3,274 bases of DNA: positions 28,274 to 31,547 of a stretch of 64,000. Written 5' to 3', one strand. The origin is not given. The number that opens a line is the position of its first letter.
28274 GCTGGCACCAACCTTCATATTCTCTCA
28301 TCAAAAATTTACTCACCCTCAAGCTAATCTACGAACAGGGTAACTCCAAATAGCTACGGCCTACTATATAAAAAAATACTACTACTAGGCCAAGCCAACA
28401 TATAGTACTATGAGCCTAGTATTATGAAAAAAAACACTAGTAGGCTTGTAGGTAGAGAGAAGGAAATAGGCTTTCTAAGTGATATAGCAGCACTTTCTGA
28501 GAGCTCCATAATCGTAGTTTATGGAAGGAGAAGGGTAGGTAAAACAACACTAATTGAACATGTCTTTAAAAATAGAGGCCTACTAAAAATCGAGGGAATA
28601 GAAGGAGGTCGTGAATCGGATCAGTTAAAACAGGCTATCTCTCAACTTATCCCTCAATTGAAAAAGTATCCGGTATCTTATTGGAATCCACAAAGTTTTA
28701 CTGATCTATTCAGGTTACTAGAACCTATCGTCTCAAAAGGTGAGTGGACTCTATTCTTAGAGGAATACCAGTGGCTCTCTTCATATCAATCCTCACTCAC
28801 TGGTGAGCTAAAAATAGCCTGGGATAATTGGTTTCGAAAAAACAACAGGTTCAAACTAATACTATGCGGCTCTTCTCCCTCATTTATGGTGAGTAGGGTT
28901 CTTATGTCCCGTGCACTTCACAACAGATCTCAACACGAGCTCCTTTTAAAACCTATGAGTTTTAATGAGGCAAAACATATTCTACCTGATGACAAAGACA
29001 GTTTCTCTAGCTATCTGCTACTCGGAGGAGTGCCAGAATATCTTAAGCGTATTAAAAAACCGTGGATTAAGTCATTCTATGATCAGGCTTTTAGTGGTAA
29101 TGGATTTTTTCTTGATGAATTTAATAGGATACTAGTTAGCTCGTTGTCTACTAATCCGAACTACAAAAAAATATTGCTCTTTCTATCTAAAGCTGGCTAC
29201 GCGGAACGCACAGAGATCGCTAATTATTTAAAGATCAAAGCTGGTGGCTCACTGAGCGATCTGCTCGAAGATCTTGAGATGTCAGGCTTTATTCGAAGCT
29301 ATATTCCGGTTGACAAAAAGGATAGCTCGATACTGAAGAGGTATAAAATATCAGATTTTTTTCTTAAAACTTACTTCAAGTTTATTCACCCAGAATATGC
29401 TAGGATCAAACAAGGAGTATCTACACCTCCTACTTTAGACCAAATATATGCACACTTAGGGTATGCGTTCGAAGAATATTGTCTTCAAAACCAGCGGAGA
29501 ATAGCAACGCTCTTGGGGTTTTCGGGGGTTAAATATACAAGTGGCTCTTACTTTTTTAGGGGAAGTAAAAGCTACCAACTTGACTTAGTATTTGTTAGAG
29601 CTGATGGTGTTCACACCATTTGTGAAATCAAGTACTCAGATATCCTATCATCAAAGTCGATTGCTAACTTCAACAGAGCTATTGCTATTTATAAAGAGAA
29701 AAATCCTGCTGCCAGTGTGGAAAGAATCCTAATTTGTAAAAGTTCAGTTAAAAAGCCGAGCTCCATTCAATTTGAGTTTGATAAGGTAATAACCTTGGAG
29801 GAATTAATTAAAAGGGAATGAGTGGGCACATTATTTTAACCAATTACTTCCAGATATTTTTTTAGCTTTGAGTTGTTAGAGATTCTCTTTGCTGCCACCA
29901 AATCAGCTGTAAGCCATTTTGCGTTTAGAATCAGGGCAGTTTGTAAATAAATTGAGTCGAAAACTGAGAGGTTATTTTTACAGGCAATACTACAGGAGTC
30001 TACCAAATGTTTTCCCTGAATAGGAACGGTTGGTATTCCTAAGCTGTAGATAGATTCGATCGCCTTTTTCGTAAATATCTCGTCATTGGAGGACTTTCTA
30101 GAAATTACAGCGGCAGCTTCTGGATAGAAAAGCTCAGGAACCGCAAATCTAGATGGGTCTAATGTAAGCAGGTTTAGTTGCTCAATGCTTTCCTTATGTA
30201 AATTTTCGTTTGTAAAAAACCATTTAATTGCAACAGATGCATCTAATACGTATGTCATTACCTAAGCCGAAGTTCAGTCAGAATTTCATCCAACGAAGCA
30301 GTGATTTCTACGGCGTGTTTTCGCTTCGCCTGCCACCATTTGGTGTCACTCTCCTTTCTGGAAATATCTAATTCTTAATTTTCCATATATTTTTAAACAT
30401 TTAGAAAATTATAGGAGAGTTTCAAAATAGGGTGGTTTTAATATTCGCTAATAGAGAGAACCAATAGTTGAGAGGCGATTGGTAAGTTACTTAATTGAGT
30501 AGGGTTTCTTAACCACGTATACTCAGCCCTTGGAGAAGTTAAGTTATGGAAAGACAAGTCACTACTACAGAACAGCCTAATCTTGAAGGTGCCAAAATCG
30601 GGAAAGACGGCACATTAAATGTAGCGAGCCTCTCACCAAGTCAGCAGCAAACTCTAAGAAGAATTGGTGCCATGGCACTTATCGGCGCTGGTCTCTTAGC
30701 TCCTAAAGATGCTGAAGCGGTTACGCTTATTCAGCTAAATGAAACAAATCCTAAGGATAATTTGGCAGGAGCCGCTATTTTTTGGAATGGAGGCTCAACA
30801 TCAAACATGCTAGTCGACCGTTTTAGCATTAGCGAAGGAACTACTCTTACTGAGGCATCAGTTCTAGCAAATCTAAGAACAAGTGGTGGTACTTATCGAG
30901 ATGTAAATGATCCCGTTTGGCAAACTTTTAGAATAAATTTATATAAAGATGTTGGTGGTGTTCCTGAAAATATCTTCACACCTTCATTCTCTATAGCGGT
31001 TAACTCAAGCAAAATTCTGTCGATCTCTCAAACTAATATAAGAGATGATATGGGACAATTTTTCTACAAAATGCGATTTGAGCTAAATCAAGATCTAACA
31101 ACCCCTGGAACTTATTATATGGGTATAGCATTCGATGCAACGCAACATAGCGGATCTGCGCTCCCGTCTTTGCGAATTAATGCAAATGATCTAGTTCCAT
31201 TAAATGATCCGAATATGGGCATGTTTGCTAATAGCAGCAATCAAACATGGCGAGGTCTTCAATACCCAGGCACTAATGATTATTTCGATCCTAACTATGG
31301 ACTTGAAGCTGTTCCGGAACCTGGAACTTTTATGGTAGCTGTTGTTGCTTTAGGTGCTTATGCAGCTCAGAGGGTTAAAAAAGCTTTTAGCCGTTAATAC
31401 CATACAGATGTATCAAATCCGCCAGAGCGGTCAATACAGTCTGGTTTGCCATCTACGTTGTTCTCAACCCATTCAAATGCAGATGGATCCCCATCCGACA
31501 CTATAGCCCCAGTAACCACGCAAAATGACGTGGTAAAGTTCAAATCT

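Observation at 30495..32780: Tandem PEP-CTERM genes with a perfectly identical 248-bp head and strongly diverged bodies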

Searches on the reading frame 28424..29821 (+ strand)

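Call 6: search_protein_families(library=pfam, proteins=[window:28424-29821:+], max_evalue=0.1)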
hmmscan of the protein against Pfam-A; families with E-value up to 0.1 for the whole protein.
window:28424-29821:+ (465 aa): 6 families
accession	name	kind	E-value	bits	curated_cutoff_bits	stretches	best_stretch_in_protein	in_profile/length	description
PF01637.24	ATPase_2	-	4.5e-14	53.2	33.2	1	9-208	2-223/225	ATPase domain predominantly from Archaea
PF13173.12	AAA_14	-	1.9e-07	31.6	27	1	28-182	3-127/129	AAA domain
PF13401.12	AAA_22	-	4.8e-06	27.4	27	1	26-150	4-123/130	AAA domain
PF13191.12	AAA_16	-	3.5e-05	24.8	32.6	1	7-120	1-146/167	AAA ATPase domain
PF25201.1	nSTAND6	-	0.00016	22.2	27.7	1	9-54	2-45/148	Novel STAND NTPase 6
PF03008.20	DUF234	-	0.00081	20.2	22.5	1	317-407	1-92/100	Archaea bacterial proteins of unknown function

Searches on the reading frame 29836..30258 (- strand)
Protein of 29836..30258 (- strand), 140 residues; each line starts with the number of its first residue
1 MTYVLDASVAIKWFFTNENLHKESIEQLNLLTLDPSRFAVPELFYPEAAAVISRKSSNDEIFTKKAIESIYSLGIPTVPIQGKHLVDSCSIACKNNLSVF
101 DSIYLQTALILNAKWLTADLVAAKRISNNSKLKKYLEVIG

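Call 6: search_protein_families(library=pfam, proteins=[window:29836-30258:-], max_evalue=0.1)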
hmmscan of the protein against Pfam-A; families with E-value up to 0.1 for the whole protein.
window:29836-30258:- (140 aa): 1 family
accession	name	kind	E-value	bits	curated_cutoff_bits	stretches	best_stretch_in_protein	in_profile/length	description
PF01850.27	PIN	-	1.4e-12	48.7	23.6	1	3-120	1-112/120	PIN domain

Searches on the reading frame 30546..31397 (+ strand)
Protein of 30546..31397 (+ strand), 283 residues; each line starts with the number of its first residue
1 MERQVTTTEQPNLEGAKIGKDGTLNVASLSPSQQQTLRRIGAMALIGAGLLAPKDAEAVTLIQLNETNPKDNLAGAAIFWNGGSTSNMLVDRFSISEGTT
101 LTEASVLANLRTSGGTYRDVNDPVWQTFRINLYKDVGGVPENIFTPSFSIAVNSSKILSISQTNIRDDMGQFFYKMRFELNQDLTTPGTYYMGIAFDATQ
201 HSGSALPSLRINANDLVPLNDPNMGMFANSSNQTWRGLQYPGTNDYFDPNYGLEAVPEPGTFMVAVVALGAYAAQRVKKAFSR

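Call 6: search_protein_families(library=pfam, proteins=[window:30546-31397:+], max_evalue=0.1)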
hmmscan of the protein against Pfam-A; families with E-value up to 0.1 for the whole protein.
window:30546-31397:+ (283 aa): 1 family
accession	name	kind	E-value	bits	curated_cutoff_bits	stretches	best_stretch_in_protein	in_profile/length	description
PF07589.16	PEP-CTERM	-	0.013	16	20.7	1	255-271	1-16/24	PEP-CTERM motif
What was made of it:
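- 30546..31397 (+): W1, a PEP-CTERM protein gene (283 aa), type-1 body. PF07589 scores 16.0 bits, below the 20.7 cut-off, but the motif VPEPGT + TM + RVKK is visible (call 6).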

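Call 7: search_protein_families(library=ncbifam, proteins=[window:30546-31397:+], max_evalue=0.1)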
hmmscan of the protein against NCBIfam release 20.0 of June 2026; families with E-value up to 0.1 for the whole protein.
window:30546-31397:+ (283 aa): 0 families

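Call 9: find_homologous_proteins(query=window:30546-31397:+, max_evalue=0.001)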
Query window:30546-31397:+ (283 aa): 3 proteins with E <= 0.001 among 1874 candidates.
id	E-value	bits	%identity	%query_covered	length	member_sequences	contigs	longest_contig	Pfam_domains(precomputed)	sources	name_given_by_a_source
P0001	2.5e-184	629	100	100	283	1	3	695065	-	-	-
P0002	9.1e-97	342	59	100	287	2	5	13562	-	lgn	-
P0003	1.7e-76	275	50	100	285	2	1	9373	-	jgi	jgi:hypothetical protein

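Call 11: find_encoding_contigs(protein=P0003, flank=10000)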
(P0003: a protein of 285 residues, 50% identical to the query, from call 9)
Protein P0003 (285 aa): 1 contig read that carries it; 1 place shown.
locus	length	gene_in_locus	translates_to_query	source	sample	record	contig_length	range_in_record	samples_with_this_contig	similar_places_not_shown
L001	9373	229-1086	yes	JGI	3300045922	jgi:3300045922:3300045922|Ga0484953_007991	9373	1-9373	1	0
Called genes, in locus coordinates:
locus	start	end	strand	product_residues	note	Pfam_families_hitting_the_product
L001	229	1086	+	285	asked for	-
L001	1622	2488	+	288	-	-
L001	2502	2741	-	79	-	-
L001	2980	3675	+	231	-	-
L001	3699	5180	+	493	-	-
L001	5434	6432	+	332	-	PF01145:Band_7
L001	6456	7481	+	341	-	PF01145:Band_7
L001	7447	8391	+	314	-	PF00056:Ldh_1_N, PF02866:Ldh_1_C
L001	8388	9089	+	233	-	PF01127:Sdh_cyt (weak)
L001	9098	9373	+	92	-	?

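Call 12: find_encoding_contigs(protein=P0002, flank=10000)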
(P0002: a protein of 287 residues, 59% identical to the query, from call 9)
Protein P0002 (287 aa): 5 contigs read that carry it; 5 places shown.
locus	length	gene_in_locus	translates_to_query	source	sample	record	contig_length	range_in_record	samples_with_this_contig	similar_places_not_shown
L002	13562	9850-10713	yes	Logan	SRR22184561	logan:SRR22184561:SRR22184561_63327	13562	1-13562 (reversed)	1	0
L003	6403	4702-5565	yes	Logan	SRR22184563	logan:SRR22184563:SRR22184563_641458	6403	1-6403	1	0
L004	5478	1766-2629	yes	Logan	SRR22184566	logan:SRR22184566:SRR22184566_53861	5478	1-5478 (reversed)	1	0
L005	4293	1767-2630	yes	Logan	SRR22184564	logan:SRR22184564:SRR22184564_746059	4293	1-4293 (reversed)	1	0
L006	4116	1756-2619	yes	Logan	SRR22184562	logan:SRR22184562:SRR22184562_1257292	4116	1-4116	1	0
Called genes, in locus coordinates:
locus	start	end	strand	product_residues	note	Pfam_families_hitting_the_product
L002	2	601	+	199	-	?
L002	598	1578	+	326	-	PF08545:ACP_syn_III, PF08541:ACP_syn_III_C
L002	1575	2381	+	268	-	-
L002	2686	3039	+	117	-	PF07883:Cupin_2 (weak)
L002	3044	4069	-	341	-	PF13646:HEAT_2 (faint)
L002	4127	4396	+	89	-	PF01627:Hpt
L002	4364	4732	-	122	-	-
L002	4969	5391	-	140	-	PF01850:PIN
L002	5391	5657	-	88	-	PF02604:PhdYeFM_antitox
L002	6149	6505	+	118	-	PF21716:dnstrm_HI1420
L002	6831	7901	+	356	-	PF13173:AAA_14, PF13635:DUF4143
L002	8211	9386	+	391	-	PF13173:AAA_14, PF13635:DUF4143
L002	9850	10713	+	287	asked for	-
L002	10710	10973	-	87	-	PF04964:Flp_Fap (weak)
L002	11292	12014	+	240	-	-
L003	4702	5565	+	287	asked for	-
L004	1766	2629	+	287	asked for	-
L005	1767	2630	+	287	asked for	-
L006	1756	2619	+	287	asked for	-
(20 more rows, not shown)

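Call 14: find_encoding_contigs(protein=P0001, flank=6000)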
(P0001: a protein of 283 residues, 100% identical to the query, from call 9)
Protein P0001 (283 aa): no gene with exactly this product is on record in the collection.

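Call 17: find_related_loci(query=A1, collection=genome_contigs, flank=6000)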
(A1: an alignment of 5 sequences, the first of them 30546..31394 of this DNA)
Query A1 (283 aa) in genome_contigs; peptide patterns used: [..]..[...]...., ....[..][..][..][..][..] (x = any residue, [..] = any of these).
55 stretches matched a pattern, but none encodes a relative of the query by tblastn (E <= 1e-3).

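Call 18: find_related_loci(query=A1, collection=metagenome_contigs, flank=6000)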
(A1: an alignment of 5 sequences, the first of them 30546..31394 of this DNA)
Query A1 (283 aa) in metagenome_contigs; peptide patterns used: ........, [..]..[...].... (x = any residue, [..] = any of these).
128 stretches matched a pattern, but none encodes a relative of the query by tblastn (E <= 1e-3).

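Call 29: search_protein_representatives(alignment_id=A3)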
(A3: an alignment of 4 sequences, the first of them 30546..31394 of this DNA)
Query: 4 sequences, 283 profile positions. Proteins with E-value up to 0.001 (for the whole library): 5; up to 1e-10: 3; up to 1e-30: 3. The best 5 are listed.
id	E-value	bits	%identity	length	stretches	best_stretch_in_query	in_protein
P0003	5.6e-162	554.0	-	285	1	1-282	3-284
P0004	5.4e-44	166.9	-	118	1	168-280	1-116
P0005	4.7e-35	137.5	-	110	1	177-281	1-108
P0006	2.5e-06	43.3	-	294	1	112-275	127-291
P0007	3.9e-05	39.4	-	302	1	78-266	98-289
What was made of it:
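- Tried and rejected: The exhaustive profile search added two fragments and two distant relatives (call 29).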

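Call 32: find_encoding_contigs(protein=P0004, flank=10000)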
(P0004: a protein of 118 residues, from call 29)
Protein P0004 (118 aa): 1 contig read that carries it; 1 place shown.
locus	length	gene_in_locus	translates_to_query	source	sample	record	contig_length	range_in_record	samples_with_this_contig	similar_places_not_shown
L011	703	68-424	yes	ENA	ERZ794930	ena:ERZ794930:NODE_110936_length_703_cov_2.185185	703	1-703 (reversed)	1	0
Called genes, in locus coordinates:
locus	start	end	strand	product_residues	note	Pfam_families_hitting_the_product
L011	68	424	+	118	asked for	-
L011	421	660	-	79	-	PF04964:Flp_Fap (weak)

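Call 33: find_encoding_contigs(protein=P0006, flank=8000)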
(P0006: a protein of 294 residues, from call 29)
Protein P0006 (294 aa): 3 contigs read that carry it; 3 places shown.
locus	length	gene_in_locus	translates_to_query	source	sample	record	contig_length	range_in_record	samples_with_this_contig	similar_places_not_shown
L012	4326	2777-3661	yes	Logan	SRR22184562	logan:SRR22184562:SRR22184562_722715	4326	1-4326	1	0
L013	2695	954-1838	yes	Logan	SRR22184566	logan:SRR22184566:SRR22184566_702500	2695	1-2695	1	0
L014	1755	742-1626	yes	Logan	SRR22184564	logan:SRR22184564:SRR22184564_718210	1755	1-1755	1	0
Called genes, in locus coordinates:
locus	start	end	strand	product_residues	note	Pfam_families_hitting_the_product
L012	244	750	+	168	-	-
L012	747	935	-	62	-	-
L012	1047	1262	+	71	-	PF01402:RHH_1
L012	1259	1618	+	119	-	PF01850:PIN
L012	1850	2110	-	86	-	PF01381:HTH_3, PF13443:HTH_26 (weak)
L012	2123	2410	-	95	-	PF05015:HigB-like_toxin, PF06769:YoeB_toxin (faint)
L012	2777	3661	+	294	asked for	PF07589:PEP_exosort_dom (weak)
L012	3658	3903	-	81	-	-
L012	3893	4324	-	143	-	?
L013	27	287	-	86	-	PF01381:HTH_3, PF13443:HTH_26 (weak)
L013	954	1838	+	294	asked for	PF07589:PEP_exosort_dom (weak)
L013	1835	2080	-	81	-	-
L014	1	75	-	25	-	?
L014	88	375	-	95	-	PF05015:HigB-like_toxin, PF06769:YoeB_toxin (faint)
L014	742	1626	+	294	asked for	PF07589:PEP_exosort_dom (weak)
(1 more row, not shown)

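Call 50: predict_structure(alignment_id=A3)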
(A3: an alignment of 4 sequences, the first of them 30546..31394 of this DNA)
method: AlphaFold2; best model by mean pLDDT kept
length: 283 residues; sequences in the alignment: 4
mean_pLDDT: 38.9   pTM: 0.36
mean pLDDT of the five models: 38.9, 33.3, 31.8, 29.3, 28.1
residues with pLDDT >= 90: 0; 70-90: 0; 50-70: 67; < 50: 216
segments of 3 or more residues with pLDDT < 50: 1-6, 8-14, 17-20, 22-24, 32-92, 107-127, 135-147, 165-170, 194-283
pLDDT, mean of each block of 10 residues (from residue 1): 44 48 49 43 32 30 34 33 36 50 52 37 47 46 46 56 49 56 54 45 29 27 27 24 25 23 23 26 27
secondary structure, 60 per line:
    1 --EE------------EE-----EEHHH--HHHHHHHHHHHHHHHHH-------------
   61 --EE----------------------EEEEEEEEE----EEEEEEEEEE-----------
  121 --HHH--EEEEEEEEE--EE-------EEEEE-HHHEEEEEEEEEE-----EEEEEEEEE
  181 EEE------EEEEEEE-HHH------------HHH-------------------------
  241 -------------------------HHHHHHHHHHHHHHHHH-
elements in order: H31-47 E87-95 E100-109 E128-136 E148-152 E157-166 E172-183 E190-196 H266-282
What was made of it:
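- Tried and rejected: The AlphaFold2 model of W1 from a 4-sequence alignment had mean pLDDT 38.9, so I ran no fold search (call 50).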

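Call 53: find_homologous_proteins(query=A1, max_evalue=0.001)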
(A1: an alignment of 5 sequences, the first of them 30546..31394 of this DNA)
Query A1 (5 sequences) (283 aa, profile of the alignment): 3 proteins with E <= 0.001 among 8000 candidates.
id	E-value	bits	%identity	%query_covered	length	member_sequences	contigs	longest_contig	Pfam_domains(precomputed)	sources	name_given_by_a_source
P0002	1.8e-167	574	59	100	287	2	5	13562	-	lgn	-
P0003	3.2e-160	550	50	100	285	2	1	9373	-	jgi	jgi:hypothetical protein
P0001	3.5e-147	507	100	100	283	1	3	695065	-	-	-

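Call 54: find_encoding_contigs(protein=P0005, flank=10000, max_places=6)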
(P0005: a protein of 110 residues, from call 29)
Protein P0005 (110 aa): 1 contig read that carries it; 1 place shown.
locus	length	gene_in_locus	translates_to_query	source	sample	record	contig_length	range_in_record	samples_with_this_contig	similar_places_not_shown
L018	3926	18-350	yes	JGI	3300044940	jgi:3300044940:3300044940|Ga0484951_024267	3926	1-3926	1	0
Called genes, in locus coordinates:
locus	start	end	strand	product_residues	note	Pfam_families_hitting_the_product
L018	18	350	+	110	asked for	-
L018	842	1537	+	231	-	-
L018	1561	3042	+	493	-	-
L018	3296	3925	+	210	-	?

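Call 67: find_encoding_contigs(protein=P0007, flank=6000, max_places=4)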
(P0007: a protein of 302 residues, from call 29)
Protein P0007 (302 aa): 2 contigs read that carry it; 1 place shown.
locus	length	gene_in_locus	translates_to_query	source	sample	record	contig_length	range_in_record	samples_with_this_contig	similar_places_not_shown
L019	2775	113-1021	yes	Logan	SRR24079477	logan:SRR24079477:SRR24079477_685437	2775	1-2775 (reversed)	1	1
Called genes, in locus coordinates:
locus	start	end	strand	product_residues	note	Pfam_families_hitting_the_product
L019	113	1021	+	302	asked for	-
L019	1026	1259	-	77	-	-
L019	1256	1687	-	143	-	-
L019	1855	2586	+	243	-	-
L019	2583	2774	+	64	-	?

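Call 72: search_solved_structures(query=A1, max_evalue=1)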
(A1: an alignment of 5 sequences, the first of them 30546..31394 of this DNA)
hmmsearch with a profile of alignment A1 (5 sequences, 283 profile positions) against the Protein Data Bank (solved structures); distinct sequences matched with E-value up to 1: 1.
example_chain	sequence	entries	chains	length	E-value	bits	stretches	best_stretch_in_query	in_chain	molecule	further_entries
6az6_A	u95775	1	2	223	0.062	15.7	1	151-268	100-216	GntR family transcriptional regulator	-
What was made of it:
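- Tried and rejected: A PDB profile search gave nothing meaningful (call 72).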
